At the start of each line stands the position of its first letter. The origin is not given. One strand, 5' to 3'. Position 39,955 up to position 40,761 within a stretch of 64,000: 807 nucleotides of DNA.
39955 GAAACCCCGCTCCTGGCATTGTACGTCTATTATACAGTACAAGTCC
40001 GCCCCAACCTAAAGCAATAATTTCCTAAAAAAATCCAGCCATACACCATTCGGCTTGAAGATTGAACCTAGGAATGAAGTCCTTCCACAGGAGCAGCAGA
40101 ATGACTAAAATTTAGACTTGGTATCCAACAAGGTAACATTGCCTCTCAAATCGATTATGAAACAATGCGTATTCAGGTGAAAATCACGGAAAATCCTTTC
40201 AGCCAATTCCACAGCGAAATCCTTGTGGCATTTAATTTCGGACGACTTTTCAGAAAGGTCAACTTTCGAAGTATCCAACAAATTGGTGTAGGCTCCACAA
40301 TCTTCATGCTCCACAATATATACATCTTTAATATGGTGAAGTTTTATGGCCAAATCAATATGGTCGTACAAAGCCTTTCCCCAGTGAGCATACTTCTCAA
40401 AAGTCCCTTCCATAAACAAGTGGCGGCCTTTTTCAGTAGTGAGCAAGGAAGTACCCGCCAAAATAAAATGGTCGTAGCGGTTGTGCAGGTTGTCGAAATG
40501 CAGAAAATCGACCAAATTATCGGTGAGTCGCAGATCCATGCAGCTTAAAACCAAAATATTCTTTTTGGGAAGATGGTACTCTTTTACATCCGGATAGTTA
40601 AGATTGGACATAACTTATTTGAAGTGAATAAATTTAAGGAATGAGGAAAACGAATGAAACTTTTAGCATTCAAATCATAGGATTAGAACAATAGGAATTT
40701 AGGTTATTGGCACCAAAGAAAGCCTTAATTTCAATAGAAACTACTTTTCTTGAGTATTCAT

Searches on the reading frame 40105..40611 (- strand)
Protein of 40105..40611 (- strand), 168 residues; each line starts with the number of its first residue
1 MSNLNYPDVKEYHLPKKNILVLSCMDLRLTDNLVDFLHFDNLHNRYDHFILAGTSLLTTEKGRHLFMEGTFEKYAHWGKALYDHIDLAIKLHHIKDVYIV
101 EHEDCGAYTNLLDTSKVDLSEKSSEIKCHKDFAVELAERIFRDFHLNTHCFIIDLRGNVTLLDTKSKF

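Call 11: search_protein_families(library=pfam, proteins=[window:40105-40611:-], max_evalue=0.01)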
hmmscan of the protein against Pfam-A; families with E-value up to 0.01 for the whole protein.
window:40105-40611:- (168 aa): 2 families
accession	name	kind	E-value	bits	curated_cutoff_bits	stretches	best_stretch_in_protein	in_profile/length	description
PF20393.3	Pro_CA_2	-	1.9e-06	28.5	30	1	17-118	4-93/125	Putative carbonic anhydrase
PF00484.24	Pro_CA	-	0.00071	20.3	25.7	0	84-116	44-74/156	Carbonic anhydrase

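Call 15: find_encoding_contigs(protein=window:40105-40611:-, flank=6000, max_places=10)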
Protein window:40105-40611:- (168 aa): 3 contigs read that carry it; 3 places shown.
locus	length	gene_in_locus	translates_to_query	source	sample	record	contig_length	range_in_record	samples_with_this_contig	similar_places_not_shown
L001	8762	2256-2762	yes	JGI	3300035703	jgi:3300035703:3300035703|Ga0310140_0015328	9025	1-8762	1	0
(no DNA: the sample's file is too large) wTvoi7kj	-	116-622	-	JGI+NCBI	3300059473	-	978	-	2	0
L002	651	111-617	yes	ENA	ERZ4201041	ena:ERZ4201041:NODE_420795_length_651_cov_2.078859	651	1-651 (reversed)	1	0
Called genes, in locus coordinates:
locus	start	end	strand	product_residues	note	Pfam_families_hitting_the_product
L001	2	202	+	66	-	?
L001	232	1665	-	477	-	PF00232:Glyco_hydro_1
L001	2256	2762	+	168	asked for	PF20393:Pro_CA_2 (weak)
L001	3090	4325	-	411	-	PF18962:Por_Secre_tail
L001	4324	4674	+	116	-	PF02700:PurS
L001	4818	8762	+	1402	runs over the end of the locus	?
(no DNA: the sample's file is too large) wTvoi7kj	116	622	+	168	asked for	PF20393:Pro_CA_2 (weak)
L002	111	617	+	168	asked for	PF20393:Pro_CA_2 (weak)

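Call 16: find_homologous_proteins(query=window:40108-40611:-)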
Query window:40108-40611:- (168 aa): 124 proteins with E <= 0.001 among 147 candidates; the best 120 are listed.
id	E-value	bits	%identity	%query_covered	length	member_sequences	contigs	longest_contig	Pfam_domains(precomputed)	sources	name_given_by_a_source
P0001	8.0e-99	347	92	99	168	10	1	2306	PF20393.4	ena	-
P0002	1.7e-83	297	80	99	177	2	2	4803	PF20393.4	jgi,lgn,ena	jgi:carbonic anhydrase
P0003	5.1e-83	295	80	99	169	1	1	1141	PF20393.4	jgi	-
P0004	8.8e-75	268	72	99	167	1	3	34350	PF20393.4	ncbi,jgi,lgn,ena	jgi:hypothetical protein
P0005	1.6e-73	264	71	99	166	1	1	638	PF20393.4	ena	-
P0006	5.3e-73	263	70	99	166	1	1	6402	PF20393.4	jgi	jgi:carbonic anhydrase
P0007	1.2e-71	258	70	96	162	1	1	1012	PF20393.4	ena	-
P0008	1.8e-71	258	71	98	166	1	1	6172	PF20393.4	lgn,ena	-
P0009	1.9e-67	245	68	98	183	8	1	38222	-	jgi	-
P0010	4.7e-67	243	69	99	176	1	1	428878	PF20393.4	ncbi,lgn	-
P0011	5.3e-67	243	67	96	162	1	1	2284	PF20393.4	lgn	-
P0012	1.4e-66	242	69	96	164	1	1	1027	-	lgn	-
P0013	1.7e-66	241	66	99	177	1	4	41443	PF20393.4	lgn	-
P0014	8.8e-65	236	66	98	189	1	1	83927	PF20393.4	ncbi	-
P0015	2.2e-63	231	63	98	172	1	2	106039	-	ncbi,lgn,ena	-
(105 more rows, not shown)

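Call 17: find_encoding_contigs(protein=P0004, flank=6000, max_places=3)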
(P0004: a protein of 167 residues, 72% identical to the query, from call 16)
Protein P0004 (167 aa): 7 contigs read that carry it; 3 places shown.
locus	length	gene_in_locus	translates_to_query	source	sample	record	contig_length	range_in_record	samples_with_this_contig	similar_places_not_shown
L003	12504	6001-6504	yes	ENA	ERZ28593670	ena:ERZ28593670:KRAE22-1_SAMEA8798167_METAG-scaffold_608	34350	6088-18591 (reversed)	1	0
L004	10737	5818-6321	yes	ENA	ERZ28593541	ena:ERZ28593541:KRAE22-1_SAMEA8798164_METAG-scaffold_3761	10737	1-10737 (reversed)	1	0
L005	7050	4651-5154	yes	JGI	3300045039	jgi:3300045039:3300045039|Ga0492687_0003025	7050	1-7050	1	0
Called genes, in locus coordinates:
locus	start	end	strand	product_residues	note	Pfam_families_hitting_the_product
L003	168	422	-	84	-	-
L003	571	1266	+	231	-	-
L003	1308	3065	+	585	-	PF03600:CitMHS, PF02080:TrkA_C, PF03600:CitMHS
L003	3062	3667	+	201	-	PF01583:APS_kinase, PF13238:AAA_18 (weak), PF13671:AAA_33 (weak)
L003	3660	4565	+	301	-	PF01507:PAPS_reduct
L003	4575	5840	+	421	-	PF00009:GTP_EFTU, PF01926:MMR_HSR1 (faint), PF22594:GTP-eEF1A_C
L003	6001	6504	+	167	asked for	PF20393:Pro_CA_2 (weak)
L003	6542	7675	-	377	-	PF01757:Acyl_transf_3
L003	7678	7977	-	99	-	-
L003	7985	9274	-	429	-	PF03952:Enolase_N, PF00113:Enolase_C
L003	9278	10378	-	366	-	PF00988:CPSase_sm_chain, PF00117:GATase, PF07722:Peptidase_C26 (faint)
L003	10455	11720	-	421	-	PF09903:DUF2130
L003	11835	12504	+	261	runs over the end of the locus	PF00072:Response_reg, PF04397:LytTR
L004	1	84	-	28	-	?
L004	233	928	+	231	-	-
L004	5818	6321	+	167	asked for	PF20393:Pro_CA_2 (weak)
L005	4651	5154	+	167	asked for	PF20393:Pro_CA_2 (weak)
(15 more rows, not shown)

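Call 18: find_encoding_contigs(protein=P0002, flank=6000, max_places=3)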
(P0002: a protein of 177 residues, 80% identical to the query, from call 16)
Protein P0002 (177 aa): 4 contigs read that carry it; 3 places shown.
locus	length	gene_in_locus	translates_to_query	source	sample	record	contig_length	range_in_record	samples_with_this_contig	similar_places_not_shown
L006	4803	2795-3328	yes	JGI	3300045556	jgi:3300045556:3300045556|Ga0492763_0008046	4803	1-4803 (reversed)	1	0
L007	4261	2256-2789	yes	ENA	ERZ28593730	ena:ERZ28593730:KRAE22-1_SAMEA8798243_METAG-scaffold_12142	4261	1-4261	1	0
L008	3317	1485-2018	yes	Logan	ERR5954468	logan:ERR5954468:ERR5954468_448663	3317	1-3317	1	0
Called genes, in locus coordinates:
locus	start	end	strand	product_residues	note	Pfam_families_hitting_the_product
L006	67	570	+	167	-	PF14542:Acetyltransf_CG, PF06902:Fer4_19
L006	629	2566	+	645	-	PF02897:Peptidase_S9_N, PF26550:Tricorn_2nd, PF00561:Abhydrolase_1 (weak), PF02129:Peptidase_S15 (weak), PF00326:Peptidase_S9, PF01738:DLH, PF07859:Abhydrolase_3 (weak), PF20434:BD-FAE, +3 more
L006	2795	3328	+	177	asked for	PF20393:Pro_CA_2 (weak)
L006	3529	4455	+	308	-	-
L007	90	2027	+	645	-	PF02897:Peptidase_S9_N, PF26550:Tricorn_2nd, PF00561:Abhydrolase_1 (weak), PF02129:Peptidase_S15 (weak), PF00326:Peptidase_S9, PF01738:DLH, PF07859:Abhydrolase_3 (weak), PF20434:BD-FAE, +3 more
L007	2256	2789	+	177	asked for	PF20393:Pro_CA_2 (weak)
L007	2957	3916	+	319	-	-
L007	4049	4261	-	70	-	?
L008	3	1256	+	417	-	?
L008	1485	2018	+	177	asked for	PF20393:Pro_CA_2 (weak)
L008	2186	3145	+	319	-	-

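Call 19: find_encoding_contigs(protein=P0010, flank=6000, max_places=3)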
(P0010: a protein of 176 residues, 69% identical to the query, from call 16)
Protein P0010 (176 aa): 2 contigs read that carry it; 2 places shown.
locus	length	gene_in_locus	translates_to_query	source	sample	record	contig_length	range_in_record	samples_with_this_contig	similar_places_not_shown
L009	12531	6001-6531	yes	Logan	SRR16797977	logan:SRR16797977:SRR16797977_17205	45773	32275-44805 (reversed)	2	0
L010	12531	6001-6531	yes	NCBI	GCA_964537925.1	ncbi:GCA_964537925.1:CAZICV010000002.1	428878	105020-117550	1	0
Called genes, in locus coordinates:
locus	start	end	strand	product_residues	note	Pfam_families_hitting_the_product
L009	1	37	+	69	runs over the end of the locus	-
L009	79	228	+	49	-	-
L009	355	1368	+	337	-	-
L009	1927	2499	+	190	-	PF23894:LD_SV2 (faint), PF13599:Pentapeptide_4, PF00805:Pentapeptide, PF13576:Pentapeptide_3 (weak), PF00805:Pentapeptide (weak), PF13599:Pentapeptide_4, PF13576:Pentapeptide_3 (weak), PF00805:Pentapeptide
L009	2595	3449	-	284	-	PF08327:AHSA1, PF10604:Polyketide_cyc2, PF08327:AHSA1 (weak)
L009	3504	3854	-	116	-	PF01022:HTH_5, PF12840:HTH_20, PF01978:TrmB (faint)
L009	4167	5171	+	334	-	PF13310:Virulence_RhuM, PF02661:Fic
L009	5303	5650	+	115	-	PF13020:NOV_C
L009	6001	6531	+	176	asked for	PF20393:Pro_CA_2 (faint)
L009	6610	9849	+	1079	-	PF07693:KAP_NTPase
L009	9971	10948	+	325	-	PF13593:SBF_like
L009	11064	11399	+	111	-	PF03795:YCII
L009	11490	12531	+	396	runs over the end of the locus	PF04542:Sigma70_r2 (weak), PF20239:DUF6596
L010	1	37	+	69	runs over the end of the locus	-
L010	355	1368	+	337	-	-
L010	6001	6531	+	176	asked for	PF20393:Pro_CA_2 (faint)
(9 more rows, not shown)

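Call 24: find_encoding_contigs(protein=P0001, flank=6000, max_places=5)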
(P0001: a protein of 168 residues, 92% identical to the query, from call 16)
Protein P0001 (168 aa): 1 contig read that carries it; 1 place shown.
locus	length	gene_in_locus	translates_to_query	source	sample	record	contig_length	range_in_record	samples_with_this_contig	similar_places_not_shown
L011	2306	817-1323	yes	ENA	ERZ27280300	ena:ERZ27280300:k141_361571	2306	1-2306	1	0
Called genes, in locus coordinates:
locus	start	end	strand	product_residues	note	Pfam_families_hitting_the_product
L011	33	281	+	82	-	PF19891:DUF6364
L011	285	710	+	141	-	PF13470:PIN_3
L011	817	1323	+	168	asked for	PF20393:Pro_CA_2 (weak)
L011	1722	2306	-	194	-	?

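Call 25: find_encoding_contigs(protein=P0003, flank=6000, max_places=3)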
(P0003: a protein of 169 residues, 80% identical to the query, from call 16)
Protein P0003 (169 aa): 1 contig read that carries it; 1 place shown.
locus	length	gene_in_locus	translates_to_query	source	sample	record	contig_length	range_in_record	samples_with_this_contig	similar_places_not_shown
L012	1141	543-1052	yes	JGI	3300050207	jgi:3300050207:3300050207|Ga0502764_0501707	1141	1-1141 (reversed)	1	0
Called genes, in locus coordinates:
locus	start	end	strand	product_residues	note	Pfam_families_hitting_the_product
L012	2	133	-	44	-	?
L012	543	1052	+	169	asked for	PF20393:Pro_CA_2 (weak)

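Call 79: search_solved_structures(query=window:40108-40611:-, max_evalue=1, show_alignments=1)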
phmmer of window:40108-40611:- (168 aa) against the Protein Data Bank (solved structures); distinct sequences matched with E-value up to 1: 1.
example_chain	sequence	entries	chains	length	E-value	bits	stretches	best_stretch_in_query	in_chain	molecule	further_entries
8wwz_A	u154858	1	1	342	0.32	14.3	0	30-97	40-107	Glyceraldehyde-3-phosphate dehydrogenase 2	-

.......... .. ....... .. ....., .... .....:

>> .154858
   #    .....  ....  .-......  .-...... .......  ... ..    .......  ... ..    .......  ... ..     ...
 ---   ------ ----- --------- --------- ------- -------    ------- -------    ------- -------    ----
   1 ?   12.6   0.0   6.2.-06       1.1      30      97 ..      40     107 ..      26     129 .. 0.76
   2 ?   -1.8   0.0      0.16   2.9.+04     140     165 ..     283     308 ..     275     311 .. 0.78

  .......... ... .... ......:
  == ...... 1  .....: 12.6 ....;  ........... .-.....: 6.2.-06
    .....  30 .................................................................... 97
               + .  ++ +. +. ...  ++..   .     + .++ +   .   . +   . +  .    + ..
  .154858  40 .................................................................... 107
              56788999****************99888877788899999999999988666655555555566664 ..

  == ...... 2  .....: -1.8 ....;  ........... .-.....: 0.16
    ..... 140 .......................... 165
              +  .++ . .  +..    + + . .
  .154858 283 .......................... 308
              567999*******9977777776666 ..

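Call 88: predict_structure(alignment_id=A5)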
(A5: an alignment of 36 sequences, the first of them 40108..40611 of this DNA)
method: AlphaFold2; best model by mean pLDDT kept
length: 168 residues; sequences in the alignment: 36
mean_pLDDT: 94.6   pTM: 0.91
mean pLDDT of the five models: 94.6, 93.6, 93.1, 92.5, 90.8
residues with pLDDT >= 90: 152; 70-90: 13; 50-70: 3; < 50: 0
segments of 3 or more residues with pLDDT < 50: none
pLDDT, mean of each block of 10 residues (from residue 1): 82 93 89 93 94 96 97 96 98 97 95 96 97 99 98 96 92
secondary structure, 60 per line:
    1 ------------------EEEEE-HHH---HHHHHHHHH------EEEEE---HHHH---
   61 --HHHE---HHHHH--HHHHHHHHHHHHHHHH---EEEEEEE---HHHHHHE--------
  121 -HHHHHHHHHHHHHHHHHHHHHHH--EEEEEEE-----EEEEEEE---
elements in order: E19-23 H31-39 E46-50 H54-57 H70-74 H77-92 E96-102 H106-111 H122-144 E147-153 E159-165

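Call 91: fold_search(model_id=the predicted structure, library=pdb)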
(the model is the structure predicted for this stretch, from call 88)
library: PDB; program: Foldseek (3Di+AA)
matches with E <= 10: 1117; with E <= 0.001: 47
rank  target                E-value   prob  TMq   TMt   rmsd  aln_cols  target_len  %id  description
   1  1g5c_F                2.6e-06  1.00  0.58  0.62   8.4       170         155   18  CRYSTAL STRUCTURE OF THE 'CAB' TYPE BETA CLASS CARBONIC ANHYDRASE FROM METHANOBACTERIUM THERMOAUTOTROPHICUM (released 2001-04-04)
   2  1g5c_A                4.6e-06  1.00  0.51  0.50   9.0       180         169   18  CRYSTAL STRUCTURE OF THE 'CAB' TYPE BETA CLASS CARBONIC ANHYDRASE FROM METHANOBACTERIUM THERMOAUTOTROPHICUM (released 2001-04-04)
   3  1g5c_B                7.1e-06  1.00  0.56  0.60   8.4       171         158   18  CRYSTAL STRUCTURE OF THE 'CAB' TYPE BETA CLASS CARBONIC ANHYDRASE FROM METHANOBACTERIUM THERMOAUTOTROPHICUM (released 2001-04-04)
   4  2a5v_B                1.8e-05  1.00  0.49  0.41   8.1       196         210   14  Crystal structure of M. tuberculosis beta carbonic anhydrase, Rv3588c, tetrameric form (released 2005-09-20)
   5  2a5v_D                1.9e-05  1.00  0.50  0.42   6.0       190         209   15  Crystal structure of M. tuberculosis beta carbonic anhydrase, Rv3588c, tetrameric form (released 2005-09-20)
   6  2a5v_A                2.6e-05  1.00  0.50  0.41   6.0       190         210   15  Crystal structure of M. tuberculosis beta carbonic anhydrase, Rv3588c, tetrameric form (released 2005-09-20)
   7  2a5v_C                3.3e-05  1.00  0.49  0.42   7.9       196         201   14  Crystal structure of M. tuberculosis beta carbonic anhydrase, Rv3588c, tetrameric form (released 2005-09-20)
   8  6y04_A                8.7e-05  1.00  0.48  0.45   9.3       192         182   17  Crystal structure of beta-carbonic anhydrase isoform I (TvaCA1) from the Trichomonas vaginalis protozoan. (released 2020-07-08)
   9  2w3n_C                9.9e-05  1.00  0.47  0.37   6.3       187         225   17  Structure and inhibition of the CO2-sensing carbonic anhydrase Can2 from the pathogenic fungus Cryptococcus neoformans (released 2008-12-30)
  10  2w3q                  1.8e-04  1.00  0.48  0.37   7.5       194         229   18  Structure and inhibition of the CO2-sensing carbonic anhydrase Can2 from the pathogenic fungus Cryptococcus neoformans (released 2008-12-30)
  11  1ekj_D                2.1e-04  1.00  0.51  0.42   8.6       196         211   13  THE X-RAY CRYSTALLOGRAPHIC STRUCTURE OF BETA CARBONIC ANHYDRASE FROM THE C3 DICOT PISUM SATIVUM (released 2000-06-07)
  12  2w3n_B                2.1e-04  1.00  0.43  0.34   6.9       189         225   16  Structure and inhibition of the CO2-sensing carbonic anhydrase Can2 from the pathogenic fungus Cryptococcus neoformans (released 2008-12-30)
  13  5cxk_A                2.3e-04  1.00  0.56  0.44   7.2       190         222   12  Crystal structure of beta carbonic anhydrase from Vibrio cholerae (released 2015-12-09)
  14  1ekj_E                2.3e-04  1.00  0.54  0.44   7.5       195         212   13  THE X-RAY CRYSTALLOGRAPHIC STRUCTURE OF BETA CARBONIC ANHYDRASE FROM THE C3 DICOT PISUM SATIVUM (released 2000-06-07)
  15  9eaw_A                2.3e-04  1.00  0.50  0.41   8.5       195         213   12  Escherichia coli Carbonic Anhydrase 2 in Space Group P2(1)2(1)2 (released 2024-11-20)
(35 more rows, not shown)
